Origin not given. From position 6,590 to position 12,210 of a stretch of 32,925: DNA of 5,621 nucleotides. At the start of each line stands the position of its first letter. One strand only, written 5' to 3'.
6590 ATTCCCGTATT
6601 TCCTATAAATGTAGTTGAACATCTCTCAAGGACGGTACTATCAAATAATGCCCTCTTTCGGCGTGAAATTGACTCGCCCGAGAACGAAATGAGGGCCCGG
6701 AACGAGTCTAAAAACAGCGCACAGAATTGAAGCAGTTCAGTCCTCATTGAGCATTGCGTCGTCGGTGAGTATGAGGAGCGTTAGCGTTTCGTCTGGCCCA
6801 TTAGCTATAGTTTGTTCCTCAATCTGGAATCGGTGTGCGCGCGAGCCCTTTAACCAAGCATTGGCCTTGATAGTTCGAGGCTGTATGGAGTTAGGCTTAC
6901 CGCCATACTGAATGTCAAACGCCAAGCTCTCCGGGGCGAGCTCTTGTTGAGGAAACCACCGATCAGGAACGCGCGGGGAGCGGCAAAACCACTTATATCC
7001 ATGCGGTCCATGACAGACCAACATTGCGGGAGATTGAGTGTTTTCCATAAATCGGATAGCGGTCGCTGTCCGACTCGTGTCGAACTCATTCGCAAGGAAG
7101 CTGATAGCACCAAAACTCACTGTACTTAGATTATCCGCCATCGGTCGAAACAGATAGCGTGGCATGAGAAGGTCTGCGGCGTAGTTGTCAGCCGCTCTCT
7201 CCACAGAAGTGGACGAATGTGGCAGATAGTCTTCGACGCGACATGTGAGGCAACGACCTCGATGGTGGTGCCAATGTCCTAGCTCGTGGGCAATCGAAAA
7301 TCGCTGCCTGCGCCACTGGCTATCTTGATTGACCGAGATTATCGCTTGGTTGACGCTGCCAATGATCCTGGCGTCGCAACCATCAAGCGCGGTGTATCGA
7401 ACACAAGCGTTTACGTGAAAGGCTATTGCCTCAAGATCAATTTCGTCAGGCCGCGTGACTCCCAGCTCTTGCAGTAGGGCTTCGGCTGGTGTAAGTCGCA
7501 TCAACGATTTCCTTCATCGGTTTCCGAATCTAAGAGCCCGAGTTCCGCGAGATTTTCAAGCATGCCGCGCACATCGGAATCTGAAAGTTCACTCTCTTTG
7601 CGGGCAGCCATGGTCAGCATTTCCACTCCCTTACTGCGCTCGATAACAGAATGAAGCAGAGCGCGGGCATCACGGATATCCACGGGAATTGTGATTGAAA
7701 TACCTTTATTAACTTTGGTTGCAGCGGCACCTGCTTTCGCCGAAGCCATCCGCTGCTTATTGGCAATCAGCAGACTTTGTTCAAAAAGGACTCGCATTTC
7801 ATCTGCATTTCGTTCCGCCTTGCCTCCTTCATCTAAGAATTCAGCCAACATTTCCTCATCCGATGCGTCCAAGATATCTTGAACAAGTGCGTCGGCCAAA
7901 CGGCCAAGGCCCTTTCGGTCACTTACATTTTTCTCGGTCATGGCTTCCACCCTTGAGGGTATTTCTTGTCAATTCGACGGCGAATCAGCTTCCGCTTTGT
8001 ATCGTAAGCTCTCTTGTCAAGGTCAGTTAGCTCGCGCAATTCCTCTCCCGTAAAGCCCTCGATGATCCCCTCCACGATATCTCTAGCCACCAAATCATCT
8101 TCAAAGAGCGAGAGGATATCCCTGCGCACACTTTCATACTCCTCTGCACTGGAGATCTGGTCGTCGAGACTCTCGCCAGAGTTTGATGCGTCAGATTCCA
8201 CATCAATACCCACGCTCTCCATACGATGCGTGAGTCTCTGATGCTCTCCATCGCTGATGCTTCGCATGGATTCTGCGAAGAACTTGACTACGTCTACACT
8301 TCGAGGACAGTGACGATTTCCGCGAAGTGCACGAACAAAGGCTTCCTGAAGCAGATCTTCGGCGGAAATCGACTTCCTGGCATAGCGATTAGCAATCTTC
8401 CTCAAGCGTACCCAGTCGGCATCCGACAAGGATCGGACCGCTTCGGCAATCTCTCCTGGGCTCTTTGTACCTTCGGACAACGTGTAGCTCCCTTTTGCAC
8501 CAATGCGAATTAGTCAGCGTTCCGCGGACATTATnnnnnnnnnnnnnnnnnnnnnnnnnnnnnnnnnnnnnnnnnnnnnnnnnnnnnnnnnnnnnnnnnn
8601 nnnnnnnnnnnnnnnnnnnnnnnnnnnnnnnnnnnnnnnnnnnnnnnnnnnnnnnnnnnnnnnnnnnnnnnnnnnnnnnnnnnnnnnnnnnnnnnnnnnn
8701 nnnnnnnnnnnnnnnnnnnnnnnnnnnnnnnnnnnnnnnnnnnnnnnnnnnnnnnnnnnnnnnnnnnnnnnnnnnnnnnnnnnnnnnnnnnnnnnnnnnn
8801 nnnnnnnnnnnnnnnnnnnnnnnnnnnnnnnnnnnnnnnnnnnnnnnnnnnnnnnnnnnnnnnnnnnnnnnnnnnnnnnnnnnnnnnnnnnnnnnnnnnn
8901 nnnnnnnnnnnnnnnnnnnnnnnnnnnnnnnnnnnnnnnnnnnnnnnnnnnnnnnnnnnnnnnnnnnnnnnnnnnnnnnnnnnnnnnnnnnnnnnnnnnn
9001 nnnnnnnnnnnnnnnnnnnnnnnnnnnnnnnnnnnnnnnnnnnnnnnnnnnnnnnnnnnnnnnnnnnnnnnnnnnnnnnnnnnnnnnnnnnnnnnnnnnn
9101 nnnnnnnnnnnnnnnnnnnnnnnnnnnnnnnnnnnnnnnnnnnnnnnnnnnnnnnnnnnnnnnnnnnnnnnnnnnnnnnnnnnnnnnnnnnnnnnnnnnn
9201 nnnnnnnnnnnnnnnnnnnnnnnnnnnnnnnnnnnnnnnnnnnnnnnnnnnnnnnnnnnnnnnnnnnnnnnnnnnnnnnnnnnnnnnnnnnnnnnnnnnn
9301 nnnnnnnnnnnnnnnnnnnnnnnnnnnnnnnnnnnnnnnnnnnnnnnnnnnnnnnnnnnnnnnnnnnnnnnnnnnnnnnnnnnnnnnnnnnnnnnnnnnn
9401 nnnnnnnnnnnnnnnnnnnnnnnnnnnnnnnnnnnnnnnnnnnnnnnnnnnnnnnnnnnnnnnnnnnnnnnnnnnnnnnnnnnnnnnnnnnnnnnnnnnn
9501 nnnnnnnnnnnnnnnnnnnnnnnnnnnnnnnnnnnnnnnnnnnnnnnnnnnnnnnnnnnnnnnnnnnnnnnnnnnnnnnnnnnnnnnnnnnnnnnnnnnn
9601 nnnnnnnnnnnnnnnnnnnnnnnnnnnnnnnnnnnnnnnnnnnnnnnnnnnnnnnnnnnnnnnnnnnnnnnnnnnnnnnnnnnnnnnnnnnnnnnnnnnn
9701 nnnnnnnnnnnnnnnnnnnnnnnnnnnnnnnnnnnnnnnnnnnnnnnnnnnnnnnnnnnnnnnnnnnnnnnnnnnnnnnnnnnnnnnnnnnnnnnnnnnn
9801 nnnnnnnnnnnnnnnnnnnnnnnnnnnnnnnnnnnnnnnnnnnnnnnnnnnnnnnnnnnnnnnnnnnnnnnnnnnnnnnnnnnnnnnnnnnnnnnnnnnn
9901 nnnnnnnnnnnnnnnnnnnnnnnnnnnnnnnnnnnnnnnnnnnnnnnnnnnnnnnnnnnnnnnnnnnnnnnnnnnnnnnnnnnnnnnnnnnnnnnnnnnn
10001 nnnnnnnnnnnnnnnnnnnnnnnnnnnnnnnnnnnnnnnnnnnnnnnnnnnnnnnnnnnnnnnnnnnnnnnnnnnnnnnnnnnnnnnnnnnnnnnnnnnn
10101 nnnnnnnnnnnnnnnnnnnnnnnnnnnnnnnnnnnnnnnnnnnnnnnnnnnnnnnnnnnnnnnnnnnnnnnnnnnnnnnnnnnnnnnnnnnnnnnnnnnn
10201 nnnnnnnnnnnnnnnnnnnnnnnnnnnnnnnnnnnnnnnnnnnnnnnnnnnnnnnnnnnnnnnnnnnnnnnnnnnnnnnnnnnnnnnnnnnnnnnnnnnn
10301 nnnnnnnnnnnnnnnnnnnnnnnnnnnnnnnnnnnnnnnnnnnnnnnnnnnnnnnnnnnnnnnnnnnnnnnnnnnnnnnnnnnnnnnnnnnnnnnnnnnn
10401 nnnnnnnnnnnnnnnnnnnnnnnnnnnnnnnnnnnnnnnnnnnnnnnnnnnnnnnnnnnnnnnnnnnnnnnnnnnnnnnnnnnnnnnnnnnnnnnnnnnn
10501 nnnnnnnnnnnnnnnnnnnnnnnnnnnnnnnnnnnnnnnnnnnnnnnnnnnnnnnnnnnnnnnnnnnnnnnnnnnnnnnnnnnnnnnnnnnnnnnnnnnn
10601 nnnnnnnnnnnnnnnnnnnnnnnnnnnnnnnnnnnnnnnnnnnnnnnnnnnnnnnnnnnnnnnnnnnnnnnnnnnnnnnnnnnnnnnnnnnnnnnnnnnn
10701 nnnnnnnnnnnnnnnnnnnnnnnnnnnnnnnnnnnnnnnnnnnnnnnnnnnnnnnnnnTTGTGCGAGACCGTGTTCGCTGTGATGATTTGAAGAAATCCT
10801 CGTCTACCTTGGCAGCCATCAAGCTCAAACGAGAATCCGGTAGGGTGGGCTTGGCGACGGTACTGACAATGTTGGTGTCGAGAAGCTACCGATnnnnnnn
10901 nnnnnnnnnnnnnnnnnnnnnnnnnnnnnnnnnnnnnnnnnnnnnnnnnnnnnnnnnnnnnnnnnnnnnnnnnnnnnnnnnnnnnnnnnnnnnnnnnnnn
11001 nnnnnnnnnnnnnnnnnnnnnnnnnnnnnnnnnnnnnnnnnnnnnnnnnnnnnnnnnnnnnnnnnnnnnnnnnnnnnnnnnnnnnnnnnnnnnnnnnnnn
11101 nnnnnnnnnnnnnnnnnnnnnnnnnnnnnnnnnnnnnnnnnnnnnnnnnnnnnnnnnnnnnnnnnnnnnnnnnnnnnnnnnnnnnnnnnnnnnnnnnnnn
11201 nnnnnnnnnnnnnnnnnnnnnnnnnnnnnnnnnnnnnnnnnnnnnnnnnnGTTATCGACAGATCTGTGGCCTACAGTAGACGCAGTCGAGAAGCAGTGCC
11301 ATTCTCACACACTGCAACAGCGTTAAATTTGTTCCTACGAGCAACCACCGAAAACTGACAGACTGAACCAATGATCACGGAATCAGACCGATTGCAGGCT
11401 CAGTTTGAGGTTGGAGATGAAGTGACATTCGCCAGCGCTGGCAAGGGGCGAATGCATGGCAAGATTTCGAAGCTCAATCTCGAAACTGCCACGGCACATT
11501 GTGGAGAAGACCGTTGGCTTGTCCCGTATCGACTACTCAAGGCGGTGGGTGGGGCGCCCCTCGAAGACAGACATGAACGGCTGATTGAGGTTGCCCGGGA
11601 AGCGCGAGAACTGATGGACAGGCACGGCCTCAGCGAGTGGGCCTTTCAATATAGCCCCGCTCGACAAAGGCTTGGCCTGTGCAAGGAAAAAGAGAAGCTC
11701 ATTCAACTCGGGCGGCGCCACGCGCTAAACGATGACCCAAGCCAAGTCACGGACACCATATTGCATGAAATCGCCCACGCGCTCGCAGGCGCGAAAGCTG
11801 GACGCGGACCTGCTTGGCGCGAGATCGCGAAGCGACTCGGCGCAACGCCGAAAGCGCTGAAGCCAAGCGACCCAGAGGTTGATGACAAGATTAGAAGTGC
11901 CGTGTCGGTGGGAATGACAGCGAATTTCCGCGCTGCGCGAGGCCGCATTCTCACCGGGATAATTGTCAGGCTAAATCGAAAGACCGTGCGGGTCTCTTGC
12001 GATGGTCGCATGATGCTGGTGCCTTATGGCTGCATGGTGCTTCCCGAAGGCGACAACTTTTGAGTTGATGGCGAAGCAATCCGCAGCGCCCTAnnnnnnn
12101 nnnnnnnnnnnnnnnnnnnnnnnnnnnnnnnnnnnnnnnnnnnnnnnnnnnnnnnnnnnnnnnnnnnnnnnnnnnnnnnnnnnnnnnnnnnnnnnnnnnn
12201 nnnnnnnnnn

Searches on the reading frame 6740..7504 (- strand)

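Call 84: search_protein_families(library=pfam, proteins=[window:6740-7504:-], max_evalue=0.0001)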
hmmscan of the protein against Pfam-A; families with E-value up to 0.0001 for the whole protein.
window:6740-7504:- (255 aa): 1 family
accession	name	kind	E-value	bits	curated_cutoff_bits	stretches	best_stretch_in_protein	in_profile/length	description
PF06114.19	Peptidase_M78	-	9.8e-13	48.4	22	1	52-152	27-122/123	IrrE N-terminal-like domain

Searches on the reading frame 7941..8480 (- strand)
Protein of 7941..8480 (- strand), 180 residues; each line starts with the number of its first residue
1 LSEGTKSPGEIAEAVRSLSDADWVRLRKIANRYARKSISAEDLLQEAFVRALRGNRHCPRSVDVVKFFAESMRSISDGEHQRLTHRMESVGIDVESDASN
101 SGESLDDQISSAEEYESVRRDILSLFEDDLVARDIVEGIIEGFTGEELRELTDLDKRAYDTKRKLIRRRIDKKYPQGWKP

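Call 84: search_protein_families(library=pfam, proteins=[window:7941-8480:-], max_evalue=0.0001)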
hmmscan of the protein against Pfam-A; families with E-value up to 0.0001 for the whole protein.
window:7941-8480:- (180 aa): 1 family
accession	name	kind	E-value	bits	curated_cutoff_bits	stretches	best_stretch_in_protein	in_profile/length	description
PF04542.20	Sigma70_r2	-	1.1e-06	28.8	24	1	25-56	8-39/71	Sigma-70 region 2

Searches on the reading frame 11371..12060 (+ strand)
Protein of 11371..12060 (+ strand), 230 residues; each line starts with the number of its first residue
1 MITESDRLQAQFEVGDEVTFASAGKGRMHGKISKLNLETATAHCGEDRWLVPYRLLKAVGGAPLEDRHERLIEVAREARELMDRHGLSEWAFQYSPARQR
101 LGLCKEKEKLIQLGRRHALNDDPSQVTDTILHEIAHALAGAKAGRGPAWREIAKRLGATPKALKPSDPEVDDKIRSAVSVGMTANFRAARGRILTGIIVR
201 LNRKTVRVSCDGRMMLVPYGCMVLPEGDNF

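Call 83: search_protein_families(library=pfam, proteins=[window:11371-12060:+], max_evalue=0.0001)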
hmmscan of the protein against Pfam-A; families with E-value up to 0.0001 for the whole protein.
window:11371-12060:+ (230 aa): 1 family
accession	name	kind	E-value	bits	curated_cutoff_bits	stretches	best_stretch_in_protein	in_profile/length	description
PF10263.15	SprT-like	-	2.3e-06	27.9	25.6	1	85-163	16-102/108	SprT-like family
